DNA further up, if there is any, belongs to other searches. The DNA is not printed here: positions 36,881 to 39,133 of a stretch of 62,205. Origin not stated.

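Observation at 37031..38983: DUF262 (GmrSD-type) domain fused in frame to only the C-terminal half of a Type III Mod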

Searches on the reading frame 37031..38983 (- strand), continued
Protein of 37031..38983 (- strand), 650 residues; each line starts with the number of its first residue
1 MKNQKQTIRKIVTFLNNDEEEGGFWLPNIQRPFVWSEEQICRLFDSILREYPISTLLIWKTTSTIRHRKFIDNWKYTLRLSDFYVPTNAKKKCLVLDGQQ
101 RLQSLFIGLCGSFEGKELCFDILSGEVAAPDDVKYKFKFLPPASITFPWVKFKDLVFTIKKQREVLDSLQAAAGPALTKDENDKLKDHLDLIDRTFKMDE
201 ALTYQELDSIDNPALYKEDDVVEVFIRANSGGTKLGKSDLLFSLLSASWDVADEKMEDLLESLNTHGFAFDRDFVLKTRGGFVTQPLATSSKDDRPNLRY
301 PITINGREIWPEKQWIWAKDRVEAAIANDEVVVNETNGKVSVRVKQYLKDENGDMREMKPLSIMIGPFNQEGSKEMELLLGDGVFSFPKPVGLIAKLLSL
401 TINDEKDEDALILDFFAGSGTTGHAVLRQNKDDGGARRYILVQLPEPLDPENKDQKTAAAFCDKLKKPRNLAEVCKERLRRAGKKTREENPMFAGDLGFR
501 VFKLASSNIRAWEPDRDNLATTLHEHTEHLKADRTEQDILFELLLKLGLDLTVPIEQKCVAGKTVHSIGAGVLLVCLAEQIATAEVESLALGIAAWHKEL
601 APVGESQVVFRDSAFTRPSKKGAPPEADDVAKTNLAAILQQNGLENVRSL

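Call 23: find_related_loci(query=window:37031-38983:-, collection=genome_contigs, flank=10000)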
Query window:37031-38983:- (650 aa) in genome_contigs; peptide patterns used: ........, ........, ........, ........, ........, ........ (x = any residue, [..] = any of these).
104 stretches matched a pattern; 68 encode a relative of the query (tblastn E <= 1e-3); 68 distinct loci.
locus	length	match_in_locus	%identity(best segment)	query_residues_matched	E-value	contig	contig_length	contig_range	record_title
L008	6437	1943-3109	70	272-650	1e-170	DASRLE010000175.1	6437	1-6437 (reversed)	MAG TPA_asm: Candidatus Saccharimonadales bacterium isolate SMAG_U10180 k141_404647, whole genome shotgun sequence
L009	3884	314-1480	69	272-650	8e-173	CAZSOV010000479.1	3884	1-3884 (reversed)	MAG TPA_asm: uncultured Verrucomicrobiota bacterium isolate SRP302895_co1_382 genome assembly, contig: NODE_52506_length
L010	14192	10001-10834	84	1-278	3e-152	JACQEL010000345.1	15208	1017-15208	MAG: Deltaproteobacteria bacterium isolate NC_groundwater_1020_Pr1_S-0.65um_57_10 Montesol18_Sp65_coassembly_scaffold_53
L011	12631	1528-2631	64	272-650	1e-149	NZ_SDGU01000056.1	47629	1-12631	Chlorobaculum sp. 24CR NODE_65_length_47533_cov_30.261124, whole genome shotgun sequence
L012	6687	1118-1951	82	1-278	5e-150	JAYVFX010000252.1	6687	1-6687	MAG: Deltaproteobacteria bacterium isolate GL45_Down_concoct_107 GL45_Down_concoct_107_251, whole genome shotgun sequenc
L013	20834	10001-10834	78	1-278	8e-146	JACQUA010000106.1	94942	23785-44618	MAG: Chloroflexi bacterium isolate NC_groundwater_1425_Ag_S-0.65um_59_63 S_p65_S5_coassembly_k141_1240237, whole genome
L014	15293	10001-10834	79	1-278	7e-143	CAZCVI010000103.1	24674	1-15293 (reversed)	MAG TPA_asm: uncultured Clostridia bacterium isolate binchicken_co113_160 genome assembly, contig: NODE_2218_length_2467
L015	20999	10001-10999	69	1-348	8e-142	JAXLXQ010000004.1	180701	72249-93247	MAG: Candidatus Eisenbacteria bacterium isolate STL-EIS1 C4.52.fa-4, whole genome shotgun sequence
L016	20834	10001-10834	78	1-278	3e-135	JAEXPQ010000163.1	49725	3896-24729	MAG: Verrucomicrobia bacterium isolate OH_HBrB_193 k127_1330331, whole genome shotgun sequence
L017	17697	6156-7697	47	141-650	2e-129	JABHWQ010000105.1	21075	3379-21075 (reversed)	MAG: Chloroflexi bacterium isolate SI047_bin16 k141_1015915, whole genome shotgun sequence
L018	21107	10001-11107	57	280-650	4e-124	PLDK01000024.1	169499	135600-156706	MAG: Deltaproteobacteria bacterium isolate palsa_1114 73.20111000_P2D.7_contig_663, whole genome shotgun sequence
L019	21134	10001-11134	55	261-650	4e-122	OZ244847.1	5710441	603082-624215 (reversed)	MAG: Candidatus Latescibacterota bacterium isolate 8a2eb0e1-25ad-4382-8bb9-52b38a0e126b genome assembly, chromosome: 1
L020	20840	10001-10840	67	1-278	4e-118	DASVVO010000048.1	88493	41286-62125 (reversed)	MAG TPA_asm: Pyrinomonadaceae bacterium isolate SMAG_U3345 k141_11788, whole genome shotgun sequence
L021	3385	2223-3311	58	278-650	6e-118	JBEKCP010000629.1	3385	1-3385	MAG: Thermoguttaceae bacterium isolate SPRUCE 162 SPRUCE_162_629, whole genome shotgun sequence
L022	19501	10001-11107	53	261-650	2e-113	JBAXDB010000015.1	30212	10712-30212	MAG: bacterium isolate ELA208 MAG208_15, whole genome shotgun sequence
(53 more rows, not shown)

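Call 32: search_solved_structures(query=window:37031-38983:-, max_evalue=0.001, show_alignments=3)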
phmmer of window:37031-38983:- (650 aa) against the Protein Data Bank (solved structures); distinct sequences matched with E-value up to 0.001: 4.
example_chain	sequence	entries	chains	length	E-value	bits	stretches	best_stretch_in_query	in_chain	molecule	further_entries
7p9k_A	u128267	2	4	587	1.7e-23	86.2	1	20-278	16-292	DUF262 domain-containing protein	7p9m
6k0w_B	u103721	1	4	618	9.2e-19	70.5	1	344-506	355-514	Adenine specific DNA methyltransferase (Mod)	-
7dsu_A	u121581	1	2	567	4.7e-14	55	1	292-443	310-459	Mbo45V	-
4zcf_A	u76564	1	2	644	8.6e-11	44.2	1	320-602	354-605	Restriction endonuclease EcoP15I, modification subunit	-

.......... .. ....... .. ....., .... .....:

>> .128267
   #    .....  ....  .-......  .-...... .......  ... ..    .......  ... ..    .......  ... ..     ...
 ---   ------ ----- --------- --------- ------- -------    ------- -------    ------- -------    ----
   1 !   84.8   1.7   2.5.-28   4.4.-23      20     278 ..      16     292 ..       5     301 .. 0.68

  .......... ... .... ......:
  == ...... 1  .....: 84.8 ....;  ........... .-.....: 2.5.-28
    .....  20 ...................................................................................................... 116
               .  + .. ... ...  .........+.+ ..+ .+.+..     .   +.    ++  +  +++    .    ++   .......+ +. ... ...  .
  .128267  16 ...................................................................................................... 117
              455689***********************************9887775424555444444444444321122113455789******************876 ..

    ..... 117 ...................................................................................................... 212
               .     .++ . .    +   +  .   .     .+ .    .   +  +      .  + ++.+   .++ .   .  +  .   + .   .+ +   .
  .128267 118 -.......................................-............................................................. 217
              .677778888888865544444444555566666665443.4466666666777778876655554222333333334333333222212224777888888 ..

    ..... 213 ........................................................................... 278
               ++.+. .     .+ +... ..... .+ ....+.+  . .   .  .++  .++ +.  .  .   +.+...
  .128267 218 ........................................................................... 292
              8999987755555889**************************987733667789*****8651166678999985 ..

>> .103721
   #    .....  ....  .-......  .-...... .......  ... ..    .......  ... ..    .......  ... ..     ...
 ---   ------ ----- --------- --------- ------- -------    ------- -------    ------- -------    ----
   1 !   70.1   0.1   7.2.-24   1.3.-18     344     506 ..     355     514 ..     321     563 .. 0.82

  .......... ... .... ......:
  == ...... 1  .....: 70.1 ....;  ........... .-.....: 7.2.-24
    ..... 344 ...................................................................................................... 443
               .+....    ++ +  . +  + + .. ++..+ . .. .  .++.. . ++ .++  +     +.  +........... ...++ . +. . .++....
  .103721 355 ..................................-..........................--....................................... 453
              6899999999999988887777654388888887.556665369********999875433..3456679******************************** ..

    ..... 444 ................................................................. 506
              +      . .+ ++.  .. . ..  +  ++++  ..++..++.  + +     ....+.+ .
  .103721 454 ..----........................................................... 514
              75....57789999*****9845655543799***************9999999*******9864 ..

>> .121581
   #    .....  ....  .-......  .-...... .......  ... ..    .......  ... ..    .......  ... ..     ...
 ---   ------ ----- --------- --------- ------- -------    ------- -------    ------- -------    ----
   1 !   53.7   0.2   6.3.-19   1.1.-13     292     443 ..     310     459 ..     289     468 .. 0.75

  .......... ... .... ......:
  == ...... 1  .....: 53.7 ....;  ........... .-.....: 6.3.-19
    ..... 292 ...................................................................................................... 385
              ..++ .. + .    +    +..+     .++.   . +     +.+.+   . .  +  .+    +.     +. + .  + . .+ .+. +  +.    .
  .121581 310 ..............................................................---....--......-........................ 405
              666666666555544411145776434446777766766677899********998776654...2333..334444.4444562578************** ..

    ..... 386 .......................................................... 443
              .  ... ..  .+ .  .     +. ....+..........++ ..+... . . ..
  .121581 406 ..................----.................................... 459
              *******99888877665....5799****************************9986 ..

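Call 41: search_solved_structures(query=P0001, max_evalue=0.001, show_alignments=4)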
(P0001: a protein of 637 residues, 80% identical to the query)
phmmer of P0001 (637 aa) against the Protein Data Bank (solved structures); distinct sequences matched with E-value up to 0.001: 3.
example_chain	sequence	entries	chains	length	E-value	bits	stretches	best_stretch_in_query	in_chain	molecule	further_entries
6k0w_B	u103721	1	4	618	1.9e-72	247.8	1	22-504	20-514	Adenine specific DNA methyltransferase (Mod)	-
4zcf_A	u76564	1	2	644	3.1e-57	197.5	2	21-250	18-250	Restriction endonuclease EcoP15I, modification subunit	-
7dsu_A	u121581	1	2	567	2.5e-32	115.2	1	92-441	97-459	Mbo45V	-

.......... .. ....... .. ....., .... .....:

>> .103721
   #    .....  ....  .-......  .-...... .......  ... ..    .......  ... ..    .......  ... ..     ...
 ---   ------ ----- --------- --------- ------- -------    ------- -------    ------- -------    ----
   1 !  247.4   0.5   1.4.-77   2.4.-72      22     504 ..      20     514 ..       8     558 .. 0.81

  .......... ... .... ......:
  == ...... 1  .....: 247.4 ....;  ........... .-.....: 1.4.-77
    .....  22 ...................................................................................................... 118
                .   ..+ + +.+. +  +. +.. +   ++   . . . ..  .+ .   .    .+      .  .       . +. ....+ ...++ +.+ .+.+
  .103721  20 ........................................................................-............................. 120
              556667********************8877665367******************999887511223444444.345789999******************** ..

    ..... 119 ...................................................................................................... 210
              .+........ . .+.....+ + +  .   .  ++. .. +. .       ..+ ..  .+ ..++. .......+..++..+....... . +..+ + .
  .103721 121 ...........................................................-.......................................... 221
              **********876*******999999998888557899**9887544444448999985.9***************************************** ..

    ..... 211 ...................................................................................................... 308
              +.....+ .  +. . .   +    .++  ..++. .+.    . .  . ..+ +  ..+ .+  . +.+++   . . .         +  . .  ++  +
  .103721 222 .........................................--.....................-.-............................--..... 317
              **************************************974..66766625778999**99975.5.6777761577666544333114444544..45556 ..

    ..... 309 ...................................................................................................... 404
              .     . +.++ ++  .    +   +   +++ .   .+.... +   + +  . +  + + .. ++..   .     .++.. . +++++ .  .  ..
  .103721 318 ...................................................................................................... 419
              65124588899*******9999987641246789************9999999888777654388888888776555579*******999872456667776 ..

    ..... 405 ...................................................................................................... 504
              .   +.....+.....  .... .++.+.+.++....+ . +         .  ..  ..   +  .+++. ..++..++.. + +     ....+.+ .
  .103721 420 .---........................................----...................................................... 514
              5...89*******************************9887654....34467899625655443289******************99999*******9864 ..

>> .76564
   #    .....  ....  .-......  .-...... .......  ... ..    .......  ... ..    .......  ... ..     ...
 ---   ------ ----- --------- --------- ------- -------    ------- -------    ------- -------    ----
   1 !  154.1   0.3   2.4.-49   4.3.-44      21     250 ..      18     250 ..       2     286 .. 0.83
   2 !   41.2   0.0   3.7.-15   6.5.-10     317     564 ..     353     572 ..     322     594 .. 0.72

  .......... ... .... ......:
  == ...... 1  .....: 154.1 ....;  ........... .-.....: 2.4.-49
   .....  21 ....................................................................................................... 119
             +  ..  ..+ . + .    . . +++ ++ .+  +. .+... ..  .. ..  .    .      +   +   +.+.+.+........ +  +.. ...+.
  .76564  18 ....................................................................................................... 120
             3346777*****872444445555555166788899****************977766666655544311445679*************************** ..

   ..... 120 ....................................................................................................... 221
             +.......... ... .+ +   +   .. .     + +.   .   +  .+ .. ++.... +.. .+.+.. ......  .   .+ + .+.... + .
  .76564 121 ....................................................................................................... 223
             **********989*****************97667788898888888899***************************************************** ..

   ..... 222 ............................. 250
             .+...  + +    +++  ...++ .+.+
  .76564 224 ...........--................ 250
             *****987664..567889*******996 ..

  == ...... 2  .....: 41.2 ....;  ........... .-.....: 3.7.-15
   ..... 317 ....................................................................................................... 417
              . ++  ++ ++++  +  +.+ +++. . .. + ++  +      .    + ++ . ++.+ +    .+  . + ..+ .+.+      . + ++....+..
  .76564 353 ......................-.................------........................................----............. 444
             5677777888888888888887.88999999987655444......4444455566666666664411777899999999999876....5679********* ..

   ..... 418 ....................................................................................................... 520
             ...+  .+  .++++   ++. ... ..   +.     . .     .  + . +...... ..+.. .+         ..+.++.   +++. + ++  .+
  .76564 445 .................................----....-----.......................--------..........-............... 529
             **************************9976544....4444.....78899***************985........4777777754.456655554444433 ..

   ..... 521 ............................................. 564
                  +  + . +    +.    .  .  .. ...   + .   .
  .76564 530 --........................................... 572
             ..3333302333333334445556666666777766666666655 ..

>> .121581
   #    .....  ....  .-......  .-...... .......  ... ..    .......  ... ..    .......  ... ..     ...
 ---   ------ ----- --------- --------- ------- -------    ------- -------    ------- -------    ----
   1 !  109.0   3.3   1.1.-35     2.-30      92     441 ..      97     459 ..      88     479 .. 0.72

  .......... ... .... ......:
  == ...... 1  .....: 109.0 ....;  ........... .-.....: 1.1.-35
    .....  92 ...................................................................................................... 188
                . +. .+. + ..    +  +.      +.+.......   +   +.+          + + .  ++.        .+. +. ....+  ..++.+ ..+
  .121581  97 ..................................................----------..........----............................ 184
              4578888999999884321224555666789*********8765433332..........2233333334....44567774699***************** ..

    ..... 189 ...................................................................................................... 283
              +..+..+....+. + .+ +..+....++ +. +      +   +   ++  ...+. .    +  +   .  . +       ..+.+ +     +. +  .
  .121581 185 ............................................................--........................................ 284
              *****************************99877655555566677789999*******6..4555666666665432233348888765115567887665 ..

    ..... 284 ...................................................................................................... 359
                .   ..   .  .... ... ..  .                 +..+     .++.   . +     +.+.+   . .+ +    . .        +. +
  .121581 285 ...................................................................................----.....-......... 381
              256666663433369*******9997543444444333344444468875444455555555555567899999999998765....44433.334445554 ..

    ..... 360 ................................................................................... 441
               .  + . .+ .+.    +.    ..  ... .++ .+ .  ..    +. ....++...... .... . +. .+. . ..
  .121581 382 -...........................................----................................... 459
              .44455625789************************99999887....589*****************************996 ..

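Call 42: search_protein_representatives(protein=window:37031-38983:-)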
Query: 650 residues. Proteins with E-value up to 0.001 (for the whole library): 13108; up to 1e-10: 5482; up to 1e-30: 853. The best 150 are listed.
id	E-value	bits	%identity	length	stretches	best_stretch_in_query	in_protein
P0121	6.0e-150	517.2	99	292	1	355-591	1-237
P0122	3.6e-106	372.5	69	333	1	370-650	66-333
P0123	1.0e-102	361.2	62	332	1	2-277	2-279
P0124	4.1e-102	359.1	59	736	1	1-279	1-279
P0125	7.0e-102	358.4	62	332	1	338-650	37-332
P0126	1.2e-99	351.0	60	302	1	338-650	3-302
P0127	3.5e-97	342.8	56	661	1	312-650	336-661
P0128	1.7e-96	340.6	56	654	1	288-650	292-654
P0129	3.1e-95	336.4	70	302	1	381-650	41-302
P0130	4.1e-95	336.0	51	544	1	289-650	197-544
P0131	1.6e-94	334.1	61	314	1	368-650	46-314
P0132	7.5e-94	331.8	66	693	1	387-650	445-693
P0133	1.6e-93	330.7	57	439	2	279-559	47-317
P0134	2.1e-92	327.1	53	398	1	314-650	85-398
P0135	7.8e-91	321.9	56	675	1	322-650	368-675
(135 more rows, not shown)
